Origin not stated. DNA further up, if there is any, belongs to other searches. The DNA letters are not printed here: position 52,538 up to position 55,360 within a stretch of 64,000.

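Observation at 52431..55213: NiCo riboswitch driving a non-P1B P-type ATPase with a remodelled ion-binding site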

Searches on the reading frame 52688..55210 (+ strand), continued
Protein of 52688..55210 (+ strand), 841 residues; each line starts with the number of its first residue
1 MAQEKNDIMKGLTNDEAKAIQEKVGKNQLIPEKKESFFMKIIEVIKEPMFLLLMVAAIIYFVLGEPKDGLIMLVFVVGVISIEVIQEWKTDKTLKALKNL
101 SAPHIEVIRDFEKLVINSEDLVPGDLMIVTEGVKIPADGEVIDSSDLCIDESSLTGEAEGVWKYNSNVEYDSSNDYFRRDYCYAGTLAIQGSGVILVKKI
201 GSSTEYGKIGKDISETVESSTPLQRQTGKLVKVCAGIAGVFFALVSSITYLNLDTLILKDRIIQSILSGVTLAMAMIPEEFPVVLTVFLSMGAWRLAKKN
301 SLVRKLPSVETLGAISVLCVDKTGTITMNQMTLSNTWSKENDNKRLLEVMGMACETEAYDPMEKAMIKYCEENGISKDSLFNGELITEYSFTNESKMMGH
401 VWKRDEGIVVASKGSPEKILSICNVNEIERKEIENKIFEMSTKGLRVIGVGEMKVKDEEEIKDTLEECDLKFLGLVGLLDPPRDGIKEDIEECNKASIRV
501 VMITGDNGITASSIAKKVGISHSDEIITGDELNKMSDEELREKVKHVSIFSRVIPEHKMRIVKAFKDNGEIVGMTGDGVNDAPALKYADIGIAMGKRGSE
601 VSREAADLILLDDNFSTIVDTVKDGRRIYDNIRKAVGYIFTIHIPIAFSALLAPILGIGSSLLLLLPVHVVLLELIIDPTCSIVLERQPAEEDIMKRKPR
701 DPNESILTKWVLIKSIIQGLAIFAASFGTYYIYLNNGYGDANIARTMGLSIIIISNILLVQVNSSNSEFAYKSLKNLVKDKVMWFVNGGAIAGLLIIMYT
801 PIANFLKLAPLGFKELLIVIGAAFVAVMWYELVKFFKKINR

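Call 50: list_cluster_members(proteins=[P0122, P0124, P0126, P0131, P0138, P0146, P0161, P0189, P0200, P0242])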
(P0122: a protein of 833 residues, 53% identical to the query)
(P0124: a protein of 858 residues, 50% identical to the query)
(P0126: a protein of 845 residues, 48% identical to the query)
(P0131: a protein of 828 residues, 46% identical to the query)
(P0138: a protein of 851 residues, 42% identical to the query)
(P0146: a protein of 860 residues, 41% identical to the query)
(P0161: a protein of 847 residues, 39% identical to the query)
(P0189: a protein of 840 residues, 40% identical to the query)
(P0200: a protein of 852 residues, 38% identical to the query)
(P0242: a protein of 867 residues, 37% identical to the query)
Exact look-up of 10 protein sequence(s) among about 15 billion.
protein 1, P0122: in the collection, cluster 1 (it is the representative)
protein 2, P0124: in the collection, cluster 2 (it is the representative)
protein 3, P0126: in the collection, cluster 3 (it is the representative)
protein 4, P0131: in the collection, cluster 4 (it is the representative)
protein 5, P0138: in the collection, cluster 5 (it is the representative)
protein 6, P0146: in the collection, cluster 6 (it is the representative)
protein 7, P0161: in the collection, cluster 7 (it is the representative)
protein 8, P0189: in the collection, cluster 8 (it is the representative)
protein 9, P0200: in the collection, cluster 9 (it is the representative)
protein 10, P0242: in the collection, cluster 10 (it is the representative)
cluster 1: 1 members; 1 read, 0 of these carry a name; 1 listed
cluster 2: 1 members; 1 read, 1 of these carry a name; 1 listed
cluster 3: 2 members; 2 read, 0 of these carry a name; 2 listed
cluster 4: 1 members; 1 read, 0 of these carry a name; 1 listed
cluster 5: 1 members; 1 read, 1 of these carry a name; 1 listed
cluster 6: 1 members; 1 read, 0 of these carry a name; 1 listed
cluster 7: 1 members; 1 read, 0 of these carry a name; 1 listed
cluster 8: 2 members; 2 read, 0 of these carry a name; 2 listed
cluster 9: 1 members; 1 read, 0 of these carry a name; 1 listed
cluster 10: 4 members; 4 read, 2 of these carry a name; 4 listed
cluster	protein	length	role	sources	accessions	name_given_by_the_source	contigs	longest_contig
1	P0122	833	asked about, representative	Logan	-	-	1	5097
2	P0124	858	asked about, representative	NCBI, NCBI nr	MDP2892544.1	MAG: cation-translocating P-type ATPase [Bacillota bacterium] | cation-translocating P-type ATPase [Bacillota bacterium]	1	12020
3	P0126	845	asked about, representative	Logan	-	-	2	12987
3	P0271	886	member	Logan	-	-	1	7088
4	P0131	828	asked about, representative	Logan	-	-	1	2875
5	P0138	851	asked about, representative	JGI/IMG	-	Ca2+-transporting ATPase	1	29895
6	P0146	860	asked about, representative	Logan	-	-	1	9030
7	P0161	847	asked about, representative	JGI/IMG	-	-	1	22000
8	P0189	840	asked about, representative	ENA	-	-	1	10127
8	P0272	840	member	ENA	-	-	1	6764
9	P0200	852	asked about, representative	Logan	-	-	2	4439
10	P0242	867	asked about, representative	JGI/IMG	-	-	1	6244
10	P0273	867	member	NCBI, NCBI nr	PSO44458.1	MAG: hypothetical protein BRC23_01050 [Parcubacteria group bacterium SW_4_49_11]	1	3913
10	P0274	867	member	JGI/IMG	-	Ca2+-transporting ATPase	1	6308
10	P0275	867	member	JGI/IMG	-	-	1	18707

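Call 51: find_homologous_proteins(query=P0146, max_evalue=1e-50)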
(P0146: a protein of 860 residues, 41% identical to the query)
Query P0146 (860 aa): 8000 proteins with E <= 1e-50 among 8000 candidates; the best 120 are listed.
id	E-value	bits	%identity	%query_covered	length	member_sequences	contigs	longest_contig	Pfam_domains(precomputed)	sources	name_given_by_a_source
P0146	0.0e+0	1863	100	100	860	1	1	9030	PF00702.33,PF13246.13,PF00689.27,PF00690.32,PF00122.26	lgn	-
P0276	0.0e+0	1570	85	100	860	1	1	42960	PF00702.33,PF13246.13,PF00689.27,PF00690.32,PF00122.26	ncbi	-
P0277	0.0e+0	1312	72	98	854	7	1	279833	PF00702.33,PF13246.13,PF00689.27,PF08282.19,PF00690.32,PF00122.26,PF12710.14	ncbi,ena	-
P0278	0.0e+0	1306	71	98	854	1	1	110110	PF00702.33,PF13246.13,PF00689.27,PF08282.19,PF00690.32,PF00122.26,PF12710.14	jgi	jgi:Ca2+-transporting ATPase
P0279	0.0e+0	1301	70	98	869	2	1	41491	PF00702.33,PF13246.13,PF00689.27,PF08282.19,PF00690.32,PF00122.26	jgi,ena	-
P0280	0.0e+0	1290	69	99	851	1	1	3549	PF00702.33,PF13246.13,PF00689.27,PF00690.32,PF00122.26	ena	-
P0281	0.0e+0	1289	69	99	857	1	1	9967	PF00702.33,PF13246.13,PF00689.27,PF00690.32,PF00122.26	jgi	jgi:P-type Ca2+ transporter type 2C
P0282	0.0e+0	1286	69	99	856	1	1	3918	PF00702.33,PF13246.13,PF00689.27,PF00690.32,PF00122.26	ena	-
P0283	0.0e+0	1285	70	98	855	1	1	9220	PF00702.33,PF13246.13,PF00689.27,PF08282.19,PF00690.32,PF00122.26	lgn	-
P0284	0.0e+0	1284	69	98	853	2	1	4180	PF00702.33,PF13246.13,PF00689.27,PF00690.32,PF00122.26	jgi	jgi:Ca2+-transporting ATPase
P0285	0.0e+0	1281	69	98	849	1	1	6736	PF00702.33,PF13246.13,PF00689.27,PF00690.32,PF00122.26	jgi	jgi:Ca2+-transporting ATPase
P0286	0.0e+0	1281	71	98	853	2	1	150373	PF00702.33,PF13246.13,PF00689.27,PF00690.32,PF00122.26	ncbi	ncbi:MAG: cation-translocating P-type ATPase [Betaproteobacteria bacterium]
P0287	0.0e+0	1281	68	99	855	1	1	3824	PF00702.33,PF13246.13,PF00689.27,PF00690.32,PF00122.26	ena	-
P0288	0.0e+0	1278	68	99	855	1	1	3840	PF00702.33,PF13246.13,PF00689.27,PF00690.32,PF00122.26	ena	-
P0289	0.0e+0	1278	68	99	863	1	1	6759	PF00702.33,PF13246.13,PF00689.27,PF00690.32,PF00122.26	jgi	-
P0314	0.0e+0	1266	68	99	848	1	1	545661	PF00702.33,PF13246.13,PF00689.27,PF00690.32,PF00122.26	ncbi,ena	-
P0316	0.0e+0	1266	68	98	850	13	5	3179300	PF00702.33,PF13246.13,PF00689.27,PF08282.19,PF00690.32,PF00122.26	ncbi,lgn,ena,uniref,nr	ncbi:cation-translocating P-type ATPase [Syntrophus aciditrophicus]|uniref:Cation transport ATPase n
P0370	0.0e+0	1254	67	99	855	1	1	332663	PF00702.33,PF13246.13,PF00689.27,PF00690.32,PF00122.26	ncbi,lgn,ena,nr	ncbi:MAG: cation-translocating P-type ATPase [Nitrospirae bacterium]|nr:cation-translocating P-type 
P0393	0.0e+0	1251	67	98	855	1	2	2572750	PF00702.33,PF13246.13,PF00689.27,PF00690.32,PF00122.26,PF12710.14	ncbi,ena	-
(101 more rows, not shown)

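Call 52: find_encoding_contigs(protein=P0316, flank=6000, max_places=3)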
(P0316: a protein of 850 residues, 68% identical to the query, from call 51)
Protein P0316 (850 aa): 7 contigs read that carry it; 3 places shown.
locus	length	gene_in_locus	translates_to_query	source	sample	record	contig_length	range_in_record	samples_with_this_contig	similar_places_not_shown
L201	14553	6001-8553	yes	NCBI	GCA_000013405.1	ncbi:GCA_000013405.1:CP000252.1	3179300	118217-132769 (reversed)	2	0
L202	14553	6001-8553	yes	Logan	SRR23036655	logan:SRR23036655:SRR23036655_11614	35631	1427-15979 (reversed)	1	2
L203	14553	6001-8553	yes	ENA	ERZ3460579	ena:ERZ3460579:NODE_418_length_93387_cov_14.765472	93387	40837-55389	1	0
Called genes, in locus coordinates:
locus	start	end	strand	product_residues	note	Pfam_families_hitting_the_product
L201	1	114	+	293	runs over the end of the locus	PF00528:BPD_transp_1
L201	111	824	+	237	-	PF02463:SMC_N (faint), PF00005:ABC_tran, PF13304:AAA_21 (faint), PF13401:AAA_22 (faint)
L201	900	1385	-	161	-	PF01750:HycI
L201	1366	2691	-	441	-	PF27537:HoxH (weak), PF00374:NiFeSe_Hases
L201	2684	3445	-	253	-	PF01058:Oxidored_q6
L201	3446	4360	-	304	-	PF00970:FAD_binding_6 (weak), PF00175:NAD_binding_1, PF10418:DHODB_Fe-S_bind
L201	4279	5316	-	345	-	PF13187:Fer4_9 (faint), PF12838:Fer4_7 (faint), PF13534:Fer4_17 (faint), PF12797:Fer4_2 (faint), PF17179:Fer4_22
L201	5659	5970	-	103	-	-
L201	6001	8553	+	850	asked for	PF00690:Cation_ATPase_N, PF00122:E1-E2_ATPase, PF00702:Hydrolase, PF13246:Cation_ATPase, PF08282:Hydrolase_3 (faint), PF00689:Cation_ATPase_C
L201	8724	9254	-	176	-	PF13801:Metal_resist, PF07813:LTXXQ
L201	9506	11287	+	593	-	PF17203:sCache_3_2 (faint), PF00989:PAS (weak), PF08448:PAS_4, PF13426:PAS_9, PF00512:HisKA, PF02518:HATPase_c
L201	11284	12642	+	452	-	PF00072:Response_reg, PF00158:Sigma54_activat, PF13191:AAA_16 (weak), PF14532:Sigma54_activ_2, PF07724:AAA_2 (weak), PF07728:AAA_5 (weak), PF25601:AAA_lid_14, PF02954:HTH_8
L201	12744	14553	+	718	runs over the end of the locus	PF13188:PAS_8 (faint), PF01590:GAF (weak), PF13185:GAF_2, PF00989:PAS (weak), PF13426:PAS_9, PF00512:HisKA, PF02518:HATPase_c, PF00072:Response_reg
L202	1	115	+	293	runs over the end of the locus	PF00528:BPD_transp_1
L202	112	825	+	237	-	PF02463:SMC_N (faint), PF00005:ABC_tran, PF13304:AAA_21 (faint), PF13401:AAA_22 (faint)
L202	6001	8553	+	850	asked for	PF00690:Cation_ATPase_N, PF00122:E1-E2_ATPase, PF00702:Hydrolase, PF13246:Cation_ATPase, PF08282:Hydrolase_3 (faint), PF00689:Cation_ATPase_C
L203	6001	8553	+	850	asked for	PF00690:Cation_ATPase_N, PF00122:E1-E2_ATPase, PF00702:Hydrolase, PF13246:Cation_ATPase, PF08282:Hydrolase_3 (faint), PF00689:Cation_ATPase_C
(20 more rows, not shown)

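Call 53: find_encoding_contigs(protein=P0370, flank=6000, max_places=2)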
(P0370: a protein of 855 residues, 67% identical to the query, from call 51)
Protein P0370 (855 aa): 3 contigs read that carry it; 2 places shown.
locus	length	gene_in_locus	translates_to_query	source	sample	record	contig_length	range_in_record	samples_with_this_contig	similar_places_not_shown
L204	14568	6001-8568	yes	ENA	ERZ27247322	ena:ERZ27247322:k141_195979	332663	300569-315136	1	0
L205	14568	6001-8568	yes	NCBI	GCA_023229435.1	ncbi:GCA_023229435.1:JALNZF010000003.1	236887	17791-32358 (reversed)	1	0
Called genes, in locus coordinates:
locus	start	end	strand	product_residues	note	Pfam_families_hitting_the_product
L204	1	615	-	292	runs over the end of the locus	PF01791:DeoC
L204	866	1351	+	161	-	PF09719:C_GCAxxG_C_C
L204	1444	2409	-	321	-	-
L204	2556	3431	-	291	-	PF18780:HNH_repeat, PF01844:HNH, PF14279:HNH_5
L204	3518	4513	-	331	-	-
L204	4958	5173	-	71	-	-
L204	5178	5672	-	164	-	PF00571:CBS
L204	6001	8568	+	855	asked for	PF00690:Cation_ATPase_N, PF00122:E1-E2_ATPase, PF00702:Hydrolase, PF13246:Cation_ATPase, PF00689:Cation_ATPase_C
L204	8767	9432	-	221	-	-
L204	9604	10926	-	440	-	-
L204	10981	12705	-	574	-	PF05157:MshEN, PF00437:T2SSE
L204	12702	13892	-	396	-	PF28597:T2SSF_N (weak), PF00482:T2SSF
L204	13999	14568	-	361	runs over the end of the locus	PF00850:Hist_deacetyl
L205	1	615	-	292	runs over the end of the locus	PF01791:DeoC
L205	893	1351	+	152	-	PF09719:C_GCAxxG_C_C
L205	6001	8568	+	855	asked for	PF00690:Cation_ATPase_N, PF00122:E1-E2_ATPase, PF00702:Hydrolase, PF13246:Cation_ATPase, PF00689:Cation_ATPase_C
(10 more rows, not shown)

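Call 63: predict_structure(protein=window:52688-55210:+)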
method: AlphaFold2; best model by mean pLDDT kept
length: 841 residues; sequences in the alignment: 1
mean_pLDDT: 37.3   pTM: 0.24
mean pLDDT of the five models: 37.3, 32.0, 29.7, 28.4, 25.4
residues with pLDDT >= 90: 0; 70-90: 2; 50-70: 51; < 50: 788
segments of 3 or more residues with pLDDT < 50: 2-12, 20-490, 492-494, 496-500, 508-511, 517-519, 545-557, 564-765, 767-809, 812-820, 822-828, 830-841
pLDDT, mean of each block of 10 residues (from residue 1): 43 53 39 33 35 42 41 39 35 33 29 27 26 29 31 33 30 26 25 27 31 34 37 41 40 39 45 39 39 42 36 33 31 35 35 31 37 37 37 34 37 35 33 34 25 27 28 27 42 47 50 51 55 67 49 46 46 33 30 31 31 33 33 35 38 37 39 36 31 37 37 39 40 37 37 36 46 45 42 43 45 47 48 40 30
secondary structure, 60 per line:
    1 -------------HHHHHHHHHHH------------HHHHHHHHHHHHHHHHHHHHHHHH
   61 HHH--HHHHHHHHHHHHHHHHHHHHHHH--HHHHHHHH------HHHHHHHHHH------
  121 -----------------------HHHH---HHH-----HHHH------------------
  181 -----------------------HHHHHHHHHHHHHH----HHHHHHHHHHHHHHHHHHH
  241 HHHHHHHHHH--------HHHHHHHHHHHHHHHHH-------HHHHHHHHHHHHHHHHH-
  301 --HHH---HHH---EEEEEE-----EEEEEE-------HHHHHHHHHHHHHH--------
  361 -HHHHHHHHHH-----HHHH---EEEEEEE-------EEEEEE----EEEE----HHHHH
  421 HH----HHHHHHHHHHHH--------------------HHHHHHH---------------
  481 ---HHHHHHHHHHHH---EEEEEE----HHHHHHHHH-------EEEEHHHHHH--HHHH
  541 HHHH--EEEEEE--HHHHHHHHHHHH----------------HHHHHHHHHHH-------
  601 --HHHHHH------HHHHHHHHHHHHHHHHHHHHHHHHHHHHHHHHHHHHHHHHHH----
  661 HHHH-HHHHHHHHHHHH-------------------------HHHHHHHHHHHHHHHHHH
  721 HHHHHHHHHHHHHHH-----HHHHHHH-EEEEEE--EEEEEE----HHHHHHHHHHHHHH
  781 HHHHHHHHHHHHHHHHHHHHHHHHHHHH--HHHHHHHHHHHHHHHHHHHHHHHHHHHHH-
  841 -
elements in order (helices of 4 or more, strands of 3 or more residues): H14-24 H37-63 H66-88 H91-98 H105-114 H144-147 H159-162 H204-217 H222-250 H259-275 H283-299 E315-320 E326-331 H339-352 H362-371 H377-380 E384-390 E398-403 E408-411 H416-422 H427-438 H459-465 H484-495 E499-504 H509-517 E525-528 H529-534 H537-544 E547-552 H555-566 H583-593 H603-608 H615-656 H661-664 H666-677 H703-735 H741-747 E749-754 E757-762 H767-808 H811-839

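Call 71: find_encoding_contigs(protein=P0393, flank=4000, max_places=1)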
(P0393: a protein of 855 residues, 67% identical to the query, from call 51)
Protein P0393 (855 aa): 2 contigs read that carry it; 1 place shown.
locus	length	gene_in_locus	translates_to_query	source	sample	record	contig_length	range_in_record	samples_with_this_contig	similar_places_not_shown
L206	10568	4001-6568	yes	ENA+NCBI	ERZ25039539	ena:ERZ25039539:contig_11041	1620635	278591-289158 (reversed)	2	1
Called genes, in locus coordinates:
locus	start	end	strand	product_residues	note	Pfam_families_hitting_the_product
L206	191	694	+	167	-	PF09719:C_GCAxxG_C_C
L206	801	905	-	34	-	-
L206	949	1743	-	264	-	PF05050:Methyltransf_21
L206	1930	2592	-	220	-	PF01852:START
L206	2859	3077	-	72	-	-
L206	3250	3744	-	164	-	PF00571:CBS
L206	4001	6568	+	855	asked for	PF00690:Cation_ATPase_N, PF00122:E1-E2_ATPase, PF00702:Hydrolase, PF13246:Cation_ATPase, PF12710:HAD (faint), PF00689:Cation_ATPase_C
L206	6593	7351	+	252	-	PF02698:DUF218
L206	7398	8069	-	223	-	-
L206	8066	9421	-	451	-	-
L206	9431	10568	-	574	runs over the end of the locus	PF05157:MshEN, PF00437:T2SSE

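Call 72: find_encoding_contigs(protein=P0286, flank=4000, max_places=1)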
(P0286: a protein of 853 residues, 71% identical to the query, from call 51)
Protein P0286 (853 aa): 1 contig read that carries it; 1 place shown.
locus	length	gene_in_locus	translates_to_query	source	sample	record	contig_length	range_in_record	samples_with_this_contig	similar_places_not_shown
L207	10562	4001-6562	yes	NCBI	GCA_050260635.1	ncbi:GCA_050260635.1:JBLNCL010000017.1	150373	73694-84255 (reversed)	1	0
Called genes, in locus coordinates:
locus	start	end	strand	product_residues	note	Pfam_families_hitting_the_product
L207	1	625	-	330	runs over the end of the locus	PF01656:CbiA (weak), PF02374:ArsA_ATPase, PF10609:ParA (faint), PF13614:AAA_31 (weak)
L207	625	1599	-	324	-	PF02374:ArsA_ATPase, PF10609:ParA (faint), PF01656:CbiA, PF13614:AAA_31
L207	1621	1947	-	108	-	PF25952:DUF7990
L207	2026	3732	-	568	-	PF02554:CstA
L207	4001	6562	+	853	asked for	PF00690:Cation_ATPase_N, PF00122:E1-E2_ATPase, PF00702:Hydrolase, PF13246:Cation_ATPase, PF00689:Cation_ATPase_C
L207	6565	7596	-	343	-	-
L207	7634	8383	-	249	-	PF00072:Response_reg, PF04397:LytTR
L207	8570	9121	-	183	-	PF27264:YdhW_C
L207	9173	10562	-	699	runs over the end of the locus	PF02730:AFOR_N, PF01314:AFOR_C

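Call 73: find_encoding_contigs(protein=P0314, flank=4000, max_places=1)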
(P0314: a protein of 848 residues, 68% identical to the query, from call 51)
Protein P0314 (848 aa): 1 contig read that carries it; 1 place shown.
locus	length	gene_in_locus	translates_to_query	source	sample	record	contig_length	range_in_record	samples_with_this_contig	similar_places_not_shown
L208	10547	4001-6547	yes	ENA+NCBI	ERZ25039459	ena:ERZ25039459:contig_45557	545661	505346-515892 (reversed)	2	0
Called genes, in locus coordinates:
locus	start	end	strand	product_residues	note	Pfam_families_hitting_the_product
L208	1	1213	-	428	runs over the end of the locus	PF09861:Lar_N (weak)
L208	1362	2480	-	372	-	PF13484:Fer4_16, PF13646:HEAT_2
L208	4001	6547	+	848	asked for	PF00690:Cation_ATPase_N, PF00122:E1-E2_ATPase, PF00702:Hydrolase, PF13246:Cation_ATPase, PF00689:Cation_ATPase_C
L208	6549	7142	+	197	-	-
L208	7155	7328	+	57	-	PF01957:NfeD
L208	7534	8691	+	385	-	PF00149:Metallophos, PF12850:Metallophos_2 (weak)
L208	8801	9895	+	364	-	-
